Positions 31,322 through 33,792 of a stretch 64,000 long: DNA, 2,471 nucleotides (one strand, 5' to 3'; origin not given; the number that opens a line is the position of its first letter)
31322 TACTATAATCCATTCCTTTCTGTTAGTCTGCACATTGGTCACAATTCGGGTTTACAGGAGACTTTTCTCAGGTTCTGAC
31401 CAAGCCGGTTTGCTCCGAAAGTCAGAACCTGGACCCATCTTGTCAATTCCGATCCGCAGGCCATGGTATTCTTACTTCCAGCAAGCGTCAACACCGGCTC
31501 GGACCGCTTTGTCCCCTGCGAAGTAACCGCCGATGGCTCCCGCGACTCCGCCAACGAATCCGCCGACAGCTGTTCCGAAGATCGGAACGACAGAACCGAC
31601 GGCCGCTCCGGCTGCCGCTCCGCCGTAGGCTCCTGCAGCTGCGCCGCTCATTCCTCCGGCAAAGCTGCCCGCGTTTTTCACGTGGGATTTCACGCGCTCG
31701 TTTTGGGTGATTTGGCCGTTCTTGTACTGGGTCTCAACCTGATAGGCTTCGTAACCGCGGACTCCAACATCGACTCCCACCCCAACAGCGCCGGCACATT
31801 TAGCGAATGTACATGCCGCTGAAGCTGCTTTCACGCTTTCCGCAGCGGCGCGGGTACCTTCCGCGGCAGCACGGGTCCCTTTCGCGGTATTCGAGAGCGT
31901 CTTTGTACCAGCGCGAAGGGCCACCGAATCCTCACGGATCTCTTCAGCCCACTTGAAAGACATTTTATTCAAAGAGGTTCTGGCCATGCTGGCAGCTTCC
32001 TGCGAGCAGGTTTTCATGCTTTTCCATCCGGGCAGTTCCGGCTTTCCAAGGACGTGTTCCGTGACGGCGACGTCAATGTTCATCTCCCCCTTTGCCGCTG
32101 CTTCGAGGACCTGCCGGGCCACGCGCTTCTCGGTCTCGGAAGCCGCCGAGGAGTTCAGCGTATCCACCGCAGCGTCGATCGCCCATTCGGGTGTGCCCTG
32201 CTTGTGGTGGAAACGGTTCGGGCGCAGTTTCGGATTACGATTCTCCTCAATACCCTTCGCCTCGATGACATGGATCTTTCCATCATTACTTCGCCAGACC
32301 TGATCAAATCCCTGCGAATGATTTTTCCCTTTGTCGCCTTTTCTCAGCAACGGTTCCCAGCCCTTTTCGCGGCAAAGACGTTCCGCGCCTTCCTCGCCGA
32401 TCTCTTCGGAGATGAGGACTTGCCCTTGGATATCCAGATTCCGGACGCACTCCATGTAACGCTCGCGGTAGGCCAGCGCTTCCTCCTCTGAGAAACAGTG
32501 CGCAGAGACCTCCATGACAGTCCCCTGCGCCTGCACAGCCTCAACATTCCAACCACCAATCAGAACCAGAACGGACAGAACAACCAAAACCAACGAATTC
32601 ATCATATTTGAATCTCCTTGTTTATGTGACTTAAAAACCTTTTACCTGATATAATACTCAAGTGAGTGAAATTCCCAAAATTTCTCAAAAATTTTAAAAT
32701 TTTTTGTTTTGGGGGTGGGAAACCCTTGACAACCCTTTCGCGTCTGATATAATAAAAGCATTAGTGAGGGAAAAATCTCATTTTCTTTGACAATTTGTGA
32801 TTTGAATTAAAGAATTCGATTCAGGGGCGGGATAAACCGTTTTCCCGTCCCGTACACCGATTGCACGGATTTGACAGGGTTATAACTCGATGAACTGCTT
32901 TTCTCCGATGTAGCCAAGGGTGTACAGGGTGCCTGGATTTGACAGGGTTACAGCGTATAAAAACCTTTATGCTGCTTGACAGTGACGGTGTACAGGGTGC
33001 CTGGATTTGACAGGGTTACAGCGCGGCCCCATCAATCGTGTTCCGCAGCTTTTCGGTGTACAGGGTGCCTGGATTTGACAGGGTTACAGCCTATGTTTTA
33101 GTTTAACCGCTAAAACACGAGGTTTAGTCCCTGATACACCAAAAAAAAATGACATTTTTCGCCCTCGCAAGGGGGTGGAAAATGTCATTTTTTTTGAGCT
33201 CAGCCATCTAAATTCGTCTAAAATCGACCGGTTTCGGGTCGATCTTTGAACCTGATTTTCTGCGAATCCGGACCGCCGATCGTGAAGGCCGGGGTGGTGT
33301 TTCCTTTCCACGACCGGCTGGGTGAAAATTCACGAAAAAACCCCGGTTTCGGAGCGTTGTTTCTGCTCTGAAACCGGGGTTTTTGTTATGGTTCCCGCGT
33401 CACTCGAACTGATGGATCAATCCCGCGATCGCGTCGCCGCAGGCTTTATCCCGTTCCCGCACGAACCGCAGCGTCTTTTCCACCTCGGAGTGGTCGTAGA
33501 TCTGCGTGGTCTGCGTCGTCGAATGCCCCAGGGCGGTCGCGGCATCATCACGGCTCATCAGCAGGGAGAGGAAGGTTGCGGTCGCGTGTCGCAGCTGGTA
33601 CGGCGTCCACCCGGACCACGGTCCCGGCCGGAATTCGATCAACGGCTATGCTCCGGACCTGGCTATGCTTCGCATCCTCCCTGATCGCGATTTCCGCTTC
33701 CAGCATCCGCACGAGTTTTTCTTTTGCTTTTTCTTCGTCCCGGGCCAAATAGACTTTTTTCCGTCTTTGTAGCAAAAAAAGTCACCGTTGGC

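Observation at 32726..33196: Cas-less CRISPR mini-array with its own strong promoter, a degenerate promoter-proximal repeat, and a short anti-repeat-like segment before a terminator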

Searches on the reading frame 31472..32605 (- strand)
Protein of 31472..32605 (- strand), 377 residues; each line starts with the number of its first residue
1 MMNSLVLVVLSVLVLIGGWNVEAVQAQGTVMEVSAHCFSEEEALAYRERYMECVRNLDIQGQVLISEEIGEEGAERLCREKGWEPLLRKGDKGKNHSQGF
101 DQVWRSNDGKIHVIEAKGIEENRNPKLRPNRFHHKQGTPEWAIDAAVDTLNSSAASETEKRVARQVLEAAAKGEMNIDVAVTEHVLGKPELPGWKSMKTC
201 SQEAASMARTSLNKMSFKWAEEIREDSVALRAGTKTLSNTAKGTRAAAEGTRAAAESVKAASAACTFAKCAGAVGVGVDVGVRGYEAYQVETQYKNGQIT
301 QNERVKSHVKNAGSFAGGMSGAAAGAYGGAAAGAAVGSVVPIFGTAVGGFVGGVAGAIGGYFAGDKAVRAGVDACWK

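Call 9: search_protein_families(library=pfam, proteins=[window:31472-32605:-], max_evalue=0.01)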
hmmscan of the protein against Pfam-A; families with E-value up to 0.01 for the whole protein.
window:31472-32605:- (377 aa): 0 families

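Call 21: find_encoding_contigs(protein=window:31472-32605:-, flank=6000, max_places=10)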
Protein window:31472-32605:- (377 aa): no gene with exactly this product is on record in the collection.

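Call 27: search_protein_families(library=padloc, proteins=[window:31472-32605:-], max_evalue=0.00001)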
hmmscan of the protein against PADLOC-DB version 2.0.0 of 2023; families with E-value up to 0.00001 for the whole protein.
window:31472-32605:- (377 aa): 0 families

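Call 29: find_encoding_contigs(protein=window:31472-32602:-, flank=6000, max_places=10)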
Protein window:31472-32602:- (376 aa): 2 contigs read that carry it; 2 places shown.
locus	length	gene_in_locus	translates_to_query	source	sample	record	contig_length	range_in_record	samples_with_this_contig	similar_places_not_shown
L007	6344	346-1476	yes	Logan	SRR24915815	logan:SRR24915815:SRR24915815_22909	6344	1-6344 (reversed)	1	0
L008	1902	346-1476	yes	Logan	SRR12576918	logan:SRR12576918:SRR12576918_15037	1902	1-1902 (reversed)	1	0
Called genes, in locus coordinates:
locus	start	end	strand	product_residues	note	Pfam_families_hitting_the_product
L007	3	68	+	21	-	?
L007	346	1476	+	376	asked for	-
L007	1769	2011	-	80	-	-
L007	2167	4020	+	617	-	PF00069:Pkinase (weak)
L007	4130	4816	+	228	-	PF00092:VWA, PF13519:VWA_2 (weak)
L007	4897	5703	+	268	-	PF13672:PP2C_2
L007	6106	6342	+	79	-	?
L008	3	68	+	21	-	?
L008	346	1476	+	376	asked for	-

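Call 86: search_protein_families(library=ncbifam, proteins=[window:31472-32602:-], max_evalue=0.001)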
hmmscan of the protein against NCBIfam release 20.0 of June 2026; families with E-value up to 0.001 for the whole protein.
window:31472-32602:- (376 aa): 0 families

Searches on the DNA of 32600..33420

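Call 40: search_rna_families(source=window, start=32600, end=33420, threshold=evalue, max_evalue=10, show_alignments=3)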
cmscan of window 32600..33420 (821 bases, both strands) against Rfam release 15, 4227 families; matches with E-value up to 10: 14.
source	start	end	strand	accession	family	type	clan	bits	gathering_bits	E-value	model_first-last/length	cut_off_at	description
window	33143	33197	+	RF03676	MIR5148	Gene; miRNA;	-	30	93.5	0.0008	1-78/78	no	MIR5148 microRNA precursor family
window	33328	33390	+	RF03913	mir-992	Gene; miRNA;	-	22.2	79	0.1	1-86/86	no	mir-992 microRNA precursor family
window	33142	33195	+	RF00979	mir-553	Gene; miRNA;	-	21.8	82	0.21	9-54/62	no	mir-553 microRNA precursor family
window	33326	33395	+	RF03214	mir-769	Gene; miRNA;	-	21.3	57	0.18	1-81/81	no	mir-769 microRNA precursor family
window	33287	33392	+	RF01772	rnk_pseudo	Cis-reg; leader;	-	19.2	55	1.4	1-108/108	no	Pseudomonas rnk leader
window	33139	33215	+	RF01742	lactis-plasmid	Gene; sRNA;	-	18.6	70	4.1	1-106/106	no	lactis-plasmid RNA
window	33145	33192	+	RF00904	mir-392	Gene; miRNA;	-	17.4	62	2.9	1-75/75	no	mir-392 microRNA precursor family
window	32758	32817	+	RF00150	SNORD42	Gene; snRNA; snoRNA; CD-box;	-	17.4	39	9.4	1-68/68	no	Small nucleolar RNA SNORD42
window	33336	33384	+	RF03573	mir-1954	Gene; miRNA;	-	16.2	99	2.3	1-82/82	no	mir-1954 microRNA precursor family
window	33162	33181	+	RF01331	CRISPR-DR18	Gene; CRISPR;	-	16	50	7.6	17-36/37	no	CRISPR RNA direct repeat element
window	33142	33247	+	RF02384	FasX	Gene; sRNA;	-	15.5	100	6.6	1-205/205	no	FasX small RNA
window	33140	33196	-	RF04125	MIR9408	Gene; miRNA;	-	15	90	8.6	18-100/117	no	MIR9408 microRNA precursor family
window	32894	32918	+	RF00110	RybB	Gene; sRNA;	-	13.7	40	6.8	1-79/79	no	RybB RNA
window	32676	32744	-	RF00035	OxyS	Gene; sRNA;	-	12.3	75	9.5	1-110/110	no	OxyS RNA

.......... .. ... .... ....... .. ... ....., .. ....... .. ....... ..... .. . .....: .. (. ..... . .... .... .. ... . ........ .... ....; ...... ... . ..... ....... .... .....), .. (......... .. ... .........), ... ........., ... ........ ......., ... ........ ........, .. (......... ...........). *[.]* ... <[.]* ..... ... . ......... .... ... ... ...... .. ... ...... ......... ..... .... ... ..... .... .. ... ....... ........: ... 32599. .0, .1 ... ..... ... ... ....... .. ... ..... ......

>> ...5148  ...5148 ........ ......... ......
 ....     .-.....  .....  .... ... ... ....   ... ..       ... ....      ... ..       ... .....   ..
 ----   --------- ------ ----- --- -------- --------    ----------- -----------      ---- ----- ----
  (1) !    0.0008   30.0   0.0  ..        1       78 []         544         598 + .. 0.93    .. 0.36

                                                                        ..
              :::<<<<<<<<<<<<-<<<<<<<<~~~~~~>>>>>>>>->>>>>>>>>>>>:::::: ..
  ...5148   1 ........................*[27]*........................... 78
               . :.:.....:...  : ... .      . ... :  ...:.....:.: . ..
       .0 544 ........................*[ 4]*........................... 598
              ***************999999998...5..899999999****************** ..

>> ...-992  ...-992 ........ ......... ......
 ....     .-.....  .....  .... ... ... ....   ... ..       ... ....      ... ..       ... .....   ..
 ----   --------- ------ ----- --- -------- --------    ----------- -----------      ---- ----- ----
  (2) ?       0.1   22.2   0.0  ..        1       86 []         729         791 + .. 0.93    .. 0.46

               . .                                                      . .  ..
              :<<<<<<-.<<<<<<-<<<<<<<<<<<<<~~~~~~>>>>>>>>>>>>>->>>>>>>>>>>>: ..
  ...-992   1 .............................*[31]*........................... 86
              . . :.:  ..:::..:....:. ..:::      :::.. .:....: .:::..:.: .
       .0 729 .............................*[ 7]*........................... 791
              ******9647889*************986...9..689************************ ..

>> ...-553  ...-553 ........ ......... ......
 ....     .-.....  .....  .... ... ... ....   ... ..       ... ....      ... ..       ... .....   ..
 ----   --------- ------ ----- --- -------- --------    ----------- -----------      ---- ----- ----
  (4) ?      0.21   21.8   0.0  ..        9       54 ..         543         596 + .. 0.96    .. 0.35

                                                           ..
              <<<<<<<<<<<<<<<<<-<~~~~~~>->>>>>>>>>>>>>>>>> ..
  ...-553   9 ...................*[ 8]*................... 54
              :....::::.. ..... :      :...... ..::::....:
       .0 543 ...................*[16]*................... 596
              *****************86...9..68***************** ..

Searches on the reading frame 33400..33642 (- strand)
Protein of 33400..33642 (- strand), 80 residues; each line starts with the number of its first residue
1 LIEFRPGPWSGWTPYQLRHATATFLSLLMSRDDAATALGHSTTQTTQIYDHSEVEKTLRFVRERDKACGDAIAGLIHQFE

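Call 9: search_protein_families(library=pfam, proteins=[window:33400-33642:-], max_evalue=0.01)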
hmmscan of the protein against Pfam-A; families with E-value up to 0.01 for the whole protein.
window:33400-33642:- (80 aa): 1 family
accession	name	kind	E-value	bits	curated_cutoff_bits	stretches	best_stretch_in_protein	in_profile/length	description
PF00589.27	Phage_integrase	-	0.00027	21.2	27.1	1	12-54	127-170/172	Phage integrase family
